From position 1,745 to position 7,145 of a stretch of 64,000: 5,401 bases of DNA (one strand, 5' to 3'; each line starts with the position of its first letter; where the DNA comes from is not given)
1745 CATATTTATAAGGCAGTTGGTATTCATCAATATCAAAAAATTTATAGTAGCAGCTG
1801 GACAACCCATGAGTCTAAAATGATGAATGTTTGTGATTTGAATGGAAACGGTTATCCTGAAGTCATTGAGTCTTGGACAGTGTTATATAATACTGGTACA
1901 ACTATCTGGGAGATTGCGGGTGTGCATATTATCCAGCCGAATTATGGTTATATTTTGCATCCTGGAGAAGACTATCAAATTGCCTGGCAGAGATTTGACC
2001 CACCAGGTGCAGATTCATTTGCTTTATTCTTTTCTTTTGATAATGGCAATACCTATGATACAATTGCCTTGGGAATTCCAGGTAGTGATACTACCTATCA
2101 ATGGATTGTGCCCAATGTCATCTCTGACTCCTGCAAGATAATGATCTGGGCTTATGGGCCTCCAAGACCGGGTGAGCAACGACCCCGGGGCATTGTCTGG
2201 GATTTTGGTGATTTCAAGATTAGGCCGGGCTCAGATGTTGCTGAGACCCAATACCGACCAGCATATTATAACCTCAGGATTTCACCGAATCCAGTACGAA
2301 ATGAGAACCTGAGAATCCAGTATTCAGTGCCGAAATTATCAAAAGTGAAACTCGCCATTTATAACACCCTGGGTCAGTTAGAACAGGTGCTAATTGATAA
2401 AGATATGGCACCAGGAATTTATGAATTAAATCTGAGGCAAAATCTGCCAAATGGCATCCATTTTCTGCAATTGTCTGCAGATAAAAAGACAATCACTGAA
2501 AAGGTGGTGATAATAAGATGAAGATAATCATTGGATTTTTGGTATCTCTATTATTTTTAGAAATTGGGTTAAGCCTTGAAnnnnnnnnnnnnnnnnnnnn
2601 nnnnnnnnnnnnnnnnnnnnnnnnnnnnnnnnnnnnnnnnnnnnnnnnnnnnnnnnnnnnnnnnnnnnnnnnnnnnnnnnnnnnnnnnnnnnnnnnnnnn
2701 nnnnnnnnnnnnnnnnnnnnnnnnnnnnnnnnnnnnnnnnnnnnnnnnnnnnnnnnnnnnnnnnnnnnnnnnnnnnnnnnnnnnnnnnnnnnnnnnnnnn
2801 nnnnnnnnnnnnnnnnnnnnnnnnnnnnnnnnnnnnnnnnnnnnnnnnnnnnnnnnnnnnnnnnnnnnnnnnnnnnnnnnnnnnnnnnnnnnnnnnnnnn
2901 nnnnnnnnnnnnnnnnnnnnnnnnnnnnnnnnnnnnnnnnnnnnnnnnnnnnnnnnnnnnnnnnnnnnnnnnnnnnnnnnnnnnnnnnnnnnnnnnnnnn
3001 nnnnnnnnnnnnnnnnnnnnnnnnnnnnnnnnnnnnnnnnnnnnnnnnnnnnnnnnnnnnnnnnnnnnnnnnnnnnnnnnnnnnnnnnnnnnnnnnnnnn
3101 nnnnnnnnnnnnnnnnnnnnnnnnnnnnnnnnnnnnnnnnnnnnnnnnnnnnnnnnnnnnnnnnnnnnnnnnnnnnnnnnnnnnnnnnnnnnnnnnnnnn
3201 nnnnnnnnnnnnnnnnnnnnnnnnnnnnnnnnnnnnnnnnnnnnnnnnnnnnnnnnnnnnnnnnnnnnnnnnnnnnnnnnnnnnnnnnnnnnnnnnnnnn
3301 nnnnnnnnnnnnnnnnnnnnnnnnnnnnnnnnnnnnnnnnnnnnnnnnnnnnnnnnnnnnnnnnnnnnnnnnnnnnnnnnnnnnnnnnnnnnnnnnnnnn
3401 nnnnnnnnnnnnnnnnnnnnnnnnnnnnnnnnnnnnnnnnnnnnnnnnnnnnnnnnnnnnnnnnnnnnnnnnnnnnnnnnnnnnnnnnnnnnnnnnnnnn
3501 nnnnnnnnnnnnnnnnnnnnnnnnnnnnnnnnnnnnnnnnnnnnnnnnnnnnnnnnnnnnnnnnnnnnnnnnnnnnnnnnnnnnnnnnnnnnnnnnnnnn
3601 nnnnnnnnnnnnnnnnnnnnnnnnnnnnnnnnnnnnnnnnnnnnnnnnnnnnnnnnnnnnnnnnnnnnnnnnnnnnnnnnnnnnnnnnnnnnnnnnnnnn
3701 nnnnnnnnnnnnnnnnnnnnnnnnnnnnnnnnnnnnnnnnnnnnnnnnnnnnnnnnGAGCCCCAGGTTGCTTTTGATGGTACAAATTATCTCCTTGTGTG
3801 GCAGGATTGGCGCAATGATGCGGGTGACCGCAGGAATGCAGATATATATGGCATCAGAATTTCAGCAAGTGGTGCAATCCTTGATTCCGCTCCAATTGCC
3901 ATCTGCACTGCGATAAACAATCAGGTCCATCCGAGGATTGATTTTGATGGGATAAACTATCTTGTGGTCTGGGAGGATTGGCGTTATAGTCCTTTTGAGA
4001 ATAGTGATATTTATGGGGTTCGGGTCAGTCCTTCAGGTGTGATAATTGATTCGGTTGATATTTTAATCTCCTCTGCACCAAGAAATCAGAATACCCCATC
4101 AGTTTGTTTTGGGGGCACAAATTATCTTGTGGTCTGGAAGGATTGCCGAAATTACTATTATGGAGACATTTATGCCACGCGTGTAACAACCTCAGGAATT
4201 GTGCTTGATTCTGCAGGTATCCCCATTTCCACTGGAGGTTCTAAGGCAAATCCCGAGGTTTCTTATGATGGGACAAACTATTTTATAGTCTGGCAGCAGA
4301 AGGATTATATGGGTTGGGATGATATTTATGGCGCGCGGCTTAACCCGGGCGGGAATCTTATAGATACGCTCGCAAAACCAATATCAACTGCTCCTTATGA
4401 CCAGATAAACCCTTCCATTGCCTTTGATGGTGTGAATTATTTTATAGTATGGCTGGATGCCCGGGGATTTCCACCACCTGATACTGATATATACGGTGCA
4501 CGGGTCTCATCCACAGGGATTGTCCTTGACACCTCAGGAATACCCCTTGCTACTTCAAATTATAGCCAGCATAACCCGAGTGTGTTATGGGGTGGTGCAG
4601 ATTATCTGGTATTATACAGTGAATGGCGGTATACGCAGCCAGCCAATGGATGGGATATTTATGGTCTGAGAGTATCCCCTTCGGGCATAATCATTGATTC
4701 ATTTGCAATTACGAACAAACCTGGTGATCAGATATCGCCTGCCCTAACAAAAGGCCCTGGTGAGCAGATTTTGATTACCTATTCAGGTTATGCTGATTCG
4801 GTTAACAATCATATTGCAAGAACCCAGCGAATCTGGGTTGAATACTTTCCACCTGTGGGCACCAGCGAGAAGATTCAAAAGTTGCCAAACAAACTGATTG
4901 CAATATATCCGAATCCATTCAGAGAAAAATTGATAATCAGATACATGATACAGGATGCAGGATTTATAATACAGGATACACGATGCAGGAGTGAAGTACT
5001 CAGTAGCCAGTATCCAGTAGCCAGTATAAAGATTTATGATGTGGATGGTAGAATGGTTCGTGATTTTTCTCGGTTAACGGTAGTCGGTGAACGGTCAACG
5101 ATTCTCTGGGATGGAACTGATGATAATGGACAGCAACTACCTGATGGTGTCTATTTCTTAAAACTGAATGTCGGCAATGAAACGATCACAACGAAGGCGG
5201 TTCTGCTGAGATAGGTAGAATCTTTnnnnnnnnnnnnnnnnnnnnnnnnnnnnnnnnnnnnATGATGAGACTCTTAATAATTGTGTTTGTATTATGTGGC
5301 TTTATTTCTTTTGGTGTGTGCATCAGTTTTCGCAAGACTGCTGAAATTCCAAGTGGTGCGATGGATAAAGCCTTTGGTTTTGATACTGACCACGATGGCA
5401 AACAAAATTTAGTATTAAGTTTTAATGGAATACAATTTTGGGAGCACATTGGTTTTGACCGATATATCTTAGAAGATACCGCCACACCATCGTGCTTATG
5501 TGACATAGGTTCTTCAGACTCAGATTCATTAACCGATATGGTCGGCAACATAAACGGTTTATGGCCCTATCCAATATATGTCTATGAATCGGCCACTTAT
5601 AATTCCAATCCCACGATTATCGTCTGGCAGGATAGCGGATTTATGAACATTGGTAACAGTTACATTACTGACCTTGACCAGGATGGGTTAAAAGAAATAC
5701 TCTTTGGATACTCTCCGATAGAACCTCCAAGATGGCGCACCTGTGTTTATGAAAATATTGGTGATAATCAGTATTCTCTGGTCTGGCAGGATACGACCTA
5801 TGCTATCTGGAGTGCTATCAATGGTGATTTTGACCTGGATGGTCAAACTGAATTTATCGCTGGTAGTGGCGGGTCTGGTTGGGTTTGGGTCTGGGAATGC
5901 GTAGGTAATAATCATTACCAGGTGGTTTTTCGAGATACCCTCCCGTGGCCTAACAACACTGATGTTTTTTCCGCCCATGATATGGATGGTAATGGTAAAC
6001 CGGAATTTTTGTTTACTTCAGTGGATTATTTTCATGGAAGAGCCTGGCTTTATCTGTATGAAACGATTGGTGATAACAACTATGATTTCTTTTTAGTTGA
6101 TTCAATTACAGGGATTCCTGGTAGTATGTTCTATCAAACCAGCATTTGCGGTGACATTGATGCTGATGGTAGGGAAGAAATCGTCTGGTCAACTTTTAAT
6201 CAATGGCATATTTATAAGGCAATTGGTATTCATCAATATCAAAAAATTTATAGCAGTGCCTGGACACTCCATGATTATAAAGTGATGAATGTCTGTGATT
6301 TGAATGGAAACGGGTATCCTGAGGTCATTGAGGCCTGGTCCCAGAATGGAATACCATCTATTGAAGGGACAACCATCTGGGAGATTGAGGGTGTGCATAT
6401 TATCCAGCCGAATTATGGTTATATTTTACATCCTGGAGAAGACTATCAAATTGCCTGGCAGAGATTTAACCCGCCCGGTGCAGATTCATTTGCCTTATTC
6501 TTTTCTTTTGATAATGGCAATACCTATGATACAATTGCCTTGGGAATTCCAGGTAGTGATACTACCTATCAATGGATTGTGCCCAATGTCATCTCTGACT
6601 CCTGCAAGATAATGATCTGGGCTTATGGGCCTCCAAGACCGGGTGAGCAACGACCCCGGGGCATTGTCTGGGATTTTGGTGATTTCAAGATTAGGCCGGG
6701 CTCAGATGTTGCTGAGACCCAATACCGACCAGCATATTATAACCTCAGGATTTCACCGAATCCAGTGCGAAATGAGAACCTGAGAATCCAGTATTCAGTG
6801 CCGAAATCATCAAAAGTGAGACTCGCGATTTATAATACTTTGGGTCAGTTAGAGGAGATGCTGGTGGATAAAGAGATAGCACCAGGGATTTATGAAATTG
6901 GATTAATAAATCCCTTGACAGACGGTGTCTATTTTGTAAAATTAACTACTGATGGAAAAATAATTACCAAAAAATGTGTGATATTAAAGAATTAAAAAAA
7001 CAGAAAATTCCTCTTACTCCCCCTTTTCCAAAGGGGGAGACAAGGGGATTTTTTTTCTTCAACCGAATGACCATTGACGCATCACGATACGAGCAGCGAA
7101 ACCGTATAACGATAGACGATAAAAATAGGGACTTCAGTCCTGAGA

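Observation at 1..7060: Tandem cassette of T9SS cargo genes: near-duplicate FG-GAP paralogs with gene-converted 3' halves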

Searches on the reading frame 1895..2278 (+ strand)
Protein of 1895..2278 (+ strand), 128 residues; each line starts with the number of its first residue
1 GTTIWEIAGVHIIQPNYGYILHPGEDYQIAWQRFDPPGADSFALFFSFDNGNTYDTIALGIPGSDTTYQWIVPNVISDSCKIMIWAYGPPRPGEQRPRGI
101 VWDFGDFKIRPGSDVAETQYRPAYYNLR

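Call 66: search_protein_families(library=pfam, proteins=[window:1895-2278:+], max_evalue=1)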
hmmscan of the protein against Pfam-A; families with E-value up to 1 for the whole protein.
window:1895-2278:+ (128 aa): 1 family
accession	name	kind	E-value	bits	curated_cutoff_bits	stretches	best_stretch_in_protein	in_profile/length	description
PF10342.15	Kre9_KNH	-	0.0032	18.6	24.6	1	14-75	1-64/94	Kre9/KNH-like N-terminal Ig-like domain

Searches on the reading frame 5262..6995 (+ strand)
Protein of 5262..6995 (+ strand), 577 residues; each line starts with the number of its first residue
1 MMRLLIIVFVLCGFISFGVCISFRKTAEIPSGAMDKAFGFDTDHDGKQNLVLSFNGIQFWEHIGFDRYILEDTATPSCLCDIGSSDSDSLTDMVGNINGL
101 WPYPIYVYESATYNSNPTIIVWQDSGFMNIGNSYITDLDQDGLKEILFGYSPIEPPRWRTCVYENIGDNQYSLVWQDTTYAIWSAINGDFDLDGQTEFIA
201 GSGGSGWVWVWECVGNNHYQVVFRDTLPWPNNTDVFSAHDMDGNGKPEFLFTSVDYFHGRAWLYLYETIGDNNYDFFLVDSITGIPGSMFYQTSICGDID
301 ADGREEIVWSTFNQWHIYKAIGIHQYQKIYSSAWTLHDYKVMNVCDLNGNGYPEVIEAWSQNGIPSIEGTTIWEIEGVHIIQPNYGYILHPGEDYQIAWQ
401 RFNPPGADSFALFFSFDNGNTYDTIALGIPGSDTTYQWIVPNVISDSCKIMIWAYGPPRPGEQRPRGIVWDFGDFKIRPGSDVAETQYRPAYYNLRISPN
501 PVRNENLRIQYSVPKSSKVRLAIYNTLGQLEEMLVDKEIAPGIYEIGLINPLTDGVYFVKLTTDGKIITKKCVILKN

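Call 4: search_protein_families(library=pfam, proteins=[window:5262-6995:+], max_evalue=0.01)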
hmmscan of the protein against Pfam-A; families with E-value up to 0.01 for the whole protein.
window:5262-6995:+ (577 aa): 3 families
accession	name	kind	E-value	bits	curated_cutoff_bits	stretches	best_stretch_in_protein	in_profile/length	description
PF13517.12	FG-GAP_3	-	3.1e-16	60.2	26.9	4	240-309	1-61/61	FG-GAP-like repeat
PF01839.29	FG-GAP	-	3.4e-09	36.8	22.1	0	183-208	3-34/37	FG-GAP repeat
PF18962.6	Por_Secre_tail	-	1.3e-07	32.2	27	1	497-574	1-75/75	Secretion system C-terminal sorting domain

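Call 5: search_protein_families(library=ncbifam, proteins=[window:5262-6995:+], max_evalue=0.01)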
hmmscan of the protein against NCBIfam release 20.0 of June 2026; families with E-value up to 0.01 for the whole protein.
window:5262-6995:+ (577 aa): 2 families
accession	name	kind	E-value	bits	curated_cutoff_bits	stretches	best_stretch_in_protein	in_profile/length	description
TIGR04183.1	Por_Secre_tail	domain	1.5e-10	40.9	23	1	497-574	1-71/72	T9SS type A sorting domain-containing protein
NF046077.1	LPS_M949_RS01915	subfamily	0.0099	15.8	60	0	134-151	72-89/154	M949_RS01915 family surface polysaccharide biosynthesis protein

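Call 13: find_homologous_proteins(query=window:5262-6995:+, max_evalue=1e-30)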
Query window:5262-6995:+ (577 aa): 151 proteins with E <= 1e-30 among 3583 candidates; the best 120 are listed.
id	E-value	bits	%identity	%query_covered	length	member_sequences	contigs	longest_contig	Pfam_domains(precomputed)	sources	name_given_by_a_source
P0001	0.0e+0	1380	100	100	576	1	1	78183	PF01839.30,PF13517.13,PF18962.8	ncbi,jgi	-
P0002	4.7e-265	899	71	95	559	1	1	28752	PF13517.13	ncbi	ncbi:MAG: hypothetical protein ABIL44_06885, partial [candidate division WOR-3 bacterium]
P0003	2.8e-252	857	67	97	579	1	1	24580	PF01839.30,PF13517.13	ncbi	ncbi:MAG: FG-GAP-like repeat-containing protein [candidate division WOR-3 bacterium]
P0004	3.5e-246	837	64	100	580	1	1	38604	PF01839.30,PF13517.13,PF18962.8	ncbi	-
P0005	1.9e-243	828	65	98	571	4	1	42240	PF13517.13,PF18962.8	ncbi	ncbi:MAG: T9SS type A sorting domain-containing protein [candidate division WOR-3 bacterium]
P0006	2.9e-243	827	64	100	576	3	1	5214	PF13517.13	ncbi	-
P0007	3.9e-239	814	64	94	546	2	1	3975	PF01839.30,PF13517.13,PF10342.16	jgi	-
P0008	1.4e-237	809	63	100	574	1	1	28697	PF01839.30,PF13517.13,PF18962.8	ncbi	ncbi:MAG: T9SS type A sorting domain-containing protein [bacterium]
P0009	7.1e-235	800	61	99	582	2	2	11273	PF01839.30,PF13517.13,PF18962.8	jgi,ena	-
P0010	2.7e-234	798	63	97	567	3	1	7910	PF13517.13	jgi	-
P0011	1.6e-231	789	61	100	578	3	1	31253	PF01839.30,PF13517.13,PF10342.16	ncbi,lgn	-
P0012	4.5e-230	784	62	96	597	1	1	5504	PF01839.30,PF13517.13,PF10342.16,PF18962.8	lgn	-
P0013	3.8e-229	781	59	100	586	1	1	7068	PF01839.30,PF13517.13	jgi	-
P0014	1.3e-228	779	61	99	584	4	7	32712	PF13517.13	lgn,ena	-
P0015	5.6e-227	774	60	99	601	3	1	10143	PF13517.13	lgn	-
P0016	6.5e-227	773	59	100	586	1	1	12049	PF13517.13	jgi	-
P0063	1.1e-166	574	71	58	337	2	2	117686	PF13517.13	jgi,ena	-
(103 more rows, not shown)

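Call 15: find_encoding_contigs(protein=P0002, flank=10000, max_places=3)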
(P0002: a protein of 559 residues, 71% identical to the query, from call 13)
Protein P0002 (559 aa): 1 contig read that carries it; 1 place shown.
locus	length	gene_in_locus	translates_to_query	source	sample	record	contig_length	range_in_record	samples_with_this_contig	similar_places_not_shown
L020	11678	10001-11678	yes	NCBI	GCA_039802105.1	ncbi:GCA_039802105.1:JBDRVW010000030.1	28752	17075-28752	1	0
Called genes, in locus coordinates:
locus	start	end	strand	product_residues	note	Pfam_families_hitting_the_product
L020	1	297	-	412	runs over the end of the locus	PF00764:Arginosuc_synth, PF20979:Arginosuc_syn_C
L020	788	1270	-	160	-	PF01316:Arg_repressor, PF02863:Arg_repressor_C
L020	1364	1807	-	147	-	PF27746:Small_heat_shock_put (weak), PF00011:HSP20, PF17886:ArsA_HSP20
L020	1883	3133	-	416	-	PF00709:Adenylsucc_synt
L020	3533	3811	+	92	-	-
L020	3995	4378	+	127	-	PF00180:Iso_dh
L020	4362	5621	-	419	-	PF18911:PKD_4 (faint), PF00801:PKD (weak)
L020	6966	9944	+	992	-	PF13088:BNR_2 (weak), PF15892:BNR_4 (faint), PF13860:FlgD_ig, PF18962:Por_Secre_tail (weak)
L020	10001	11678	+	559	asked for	PF13517:FG-GAP_3 (weak)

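Call 16: find_encoding_contigs(protein=P0003, flank=10000, max_places=3)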
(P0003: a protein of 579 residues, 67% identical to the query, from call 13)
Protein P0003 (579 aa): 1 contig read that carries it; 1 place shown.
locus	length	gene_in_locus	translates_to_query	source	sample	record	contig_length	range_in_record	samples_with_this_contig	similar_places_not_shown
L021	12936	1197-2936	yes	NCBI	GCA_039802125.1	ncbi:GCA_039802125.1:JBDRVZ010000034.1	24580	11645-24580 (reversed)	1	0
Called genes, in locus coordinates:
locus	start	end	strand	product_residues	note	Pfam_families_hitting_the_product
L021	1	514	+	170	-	PF18962:Por_Secre_tail (weak)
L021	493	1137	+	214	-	PF18962:Por_Secre_tail (weak), PF13860:FlgD_ig (weak)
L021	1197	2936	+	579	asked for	PF01839:FG-GAP (faint), PF13517:FG-GAP_3 (weak)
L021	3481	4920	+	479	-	PF00464:SHMT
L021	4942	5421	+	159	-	PF02464:CinA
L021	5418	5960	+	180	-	PF02834:LigT_PEase, PF10469:AKAP7_NLS, PF13563:2_5_RNA_ligase2, PF02834:LigT_PEase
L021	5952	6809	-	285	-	-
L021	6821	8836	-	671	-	PF13185:GAF_2 (weak), PF13492:GAF_3 (weak), PF01590:GAF, PF13185:GAF_2, PF13492:GAF_3 (weak), PF13487:HD_5, PF01966:HD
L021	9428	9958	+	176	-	PF01584:CheW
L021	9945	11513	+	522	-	PF00015:MCPsignal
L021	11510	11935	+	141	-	PF01584:CheW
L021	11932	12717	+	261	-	PF00795:CN_hydrolase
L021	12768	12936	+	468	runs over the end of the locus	PF13537:GATase_7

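Call 17: find_encoding_contigs(protein=P0016, flank=10000, max_places=3)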
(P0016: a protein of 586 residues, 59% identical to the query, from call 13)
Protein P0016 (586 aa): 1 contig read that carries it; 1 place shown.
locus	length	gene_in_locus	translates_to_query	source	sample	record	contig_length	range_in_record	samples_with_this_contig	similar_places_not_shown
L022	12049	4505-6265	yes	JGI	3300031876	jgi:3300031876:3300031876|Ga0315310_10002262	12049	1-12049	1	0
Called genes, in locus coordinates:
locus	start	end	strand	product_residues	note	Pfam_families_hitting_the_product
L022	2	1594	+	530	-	?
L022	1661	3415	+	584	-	PF13517:FG-GAP_3 (faint), PF18962:Por_Secre_tail (weak)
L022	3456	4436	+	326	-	PF18962:Por_Secre_tail, PF13860:FlgD_ig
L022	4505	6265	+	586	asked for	PF13517:FG-GAP_3 (weak)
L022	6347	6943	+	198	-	PF18962:Por_Secre_tail, PF13860:FlgD_ig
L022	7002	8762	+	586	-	PF13517:FG-GAP_3 (weak), PF10342:Kre9_KNH (faint), PF18962:Por_Secre_tail (weak)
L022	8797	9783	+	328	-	PF13860:FlgD_ig, PF18962:Por_Secre_tail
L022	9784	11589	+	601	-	PF13517:FG-GAP_3 (faint), PF10342:Kre9_KNH (faint)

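Call 37: find_encoding_contigs(protein=P0063, flank=10000, max_places=3)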
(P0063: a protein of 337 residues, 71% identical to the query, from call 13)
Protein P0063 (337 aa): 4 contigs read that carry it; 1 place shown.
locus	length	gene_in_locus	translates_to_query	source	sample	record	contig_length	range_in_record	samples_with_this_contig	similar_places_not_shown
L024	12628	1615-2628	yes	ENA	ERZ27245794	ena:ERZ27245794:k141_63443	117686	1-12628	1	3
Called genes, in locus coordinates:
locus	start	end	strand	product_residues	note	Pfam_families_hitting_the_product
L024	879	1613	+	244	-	PF13517:FG-GAP_3 (weak)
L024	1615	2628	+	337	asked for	PF13517:FG-GAP_3 (faint)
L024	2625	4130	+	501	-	-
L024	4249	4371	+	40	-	-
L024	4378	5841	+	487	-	PF13860:FlgD_ig (weak), PF18962:Por_Secre_tail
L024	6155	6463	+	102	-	PF01475:FUR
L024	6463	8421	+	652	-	PF04023:FeoA, PF01926:MMR_HSR1, PF02421:FeoB_N, PF07670:Gate, PF07664:FeoB_C, PF07670:Gate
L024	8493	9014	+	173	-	PF01035:DNA_binding_1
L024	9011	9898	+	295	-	PF00850:Hist_deacetyl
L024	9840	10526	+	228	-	PF14512:TM1586_NiRdase (faint), PF00881:Nitroreductase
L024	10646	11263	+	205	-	PF03544:TonB_C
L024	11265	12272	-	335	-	PF01380:SIS (faint), PF10432:bact-PGI_C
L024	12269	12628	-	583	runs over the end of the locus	PF05524:PEP-utilisers_N, PF00391:PEP-utilizers, PF02896:PEP-utilizers_C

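Call 90: find_encoding_contigs(protein=P0001, flank=8000, max_places=10)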
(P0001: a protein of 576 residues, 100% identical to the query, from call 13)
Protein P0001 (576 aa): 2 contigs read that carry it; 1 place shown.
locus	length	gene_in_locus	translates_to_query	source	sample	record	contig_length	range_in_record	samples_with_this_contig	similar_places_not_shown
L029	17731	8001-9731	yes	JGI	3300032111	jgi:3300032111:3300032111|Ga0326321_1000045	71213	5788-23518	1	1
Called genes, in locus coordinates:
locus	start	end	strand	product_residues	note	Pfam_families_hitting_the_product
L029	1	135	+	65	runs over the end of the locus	-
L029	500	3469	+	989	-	PF15892:BNR_4 (faint), PF13088:BNR_2 (weak), PF13585:CHU_C (weak), PF13860:FlgD_ig, PF18962:Por_Secre_tail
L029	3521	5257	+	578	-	PF01839:FG-GAP (faint), PF13517:FG-GAP_3 (weak), PF18962:Por_Secre_tail (weak)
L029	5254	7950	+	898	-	PF04616:Glyco_hydro_43 (faint), PF12468:LRR_TTSS (faint), PF18962:Por_Secre_tail (weak), PF13860:FlgD_ig (weak)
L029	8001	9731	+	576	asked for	PF01839:FG-GAP (faint), PF13517:FG-GAP_3 (faint), PF18962:Por_Secre_tail (weak)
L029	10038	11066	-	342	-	PF18152:DAHP_snth_FXD, PF00793:DAHP_synth_1, PF03102:NeuB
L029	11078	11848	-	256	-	PF00290:Trp_syntA, PF00977:His_biosynth (faint)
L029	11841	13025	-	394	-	PF00291:PALP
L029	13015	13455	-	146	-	PF01220:DHquinase_II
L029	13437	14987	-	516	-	PF01202:SKI, PF13238:AAA_18, PF00465:Fe-ADH (weak), PF13685:Fe-ADH_2, PF01761:DHQ_synthase, PF24621:DHQS_C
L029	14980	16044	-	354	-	PF01264:Chorismate_synt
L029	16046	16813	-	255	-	PF08501:Shikimate_dh_N, PF01488:Shikimate_DH, PF18317:SDH_C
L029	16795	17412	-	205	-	PF00697:PRAI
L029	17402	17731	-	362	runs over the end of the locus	PF01817:CM_2, PF02153:PDH_N, PF20463:PDH_C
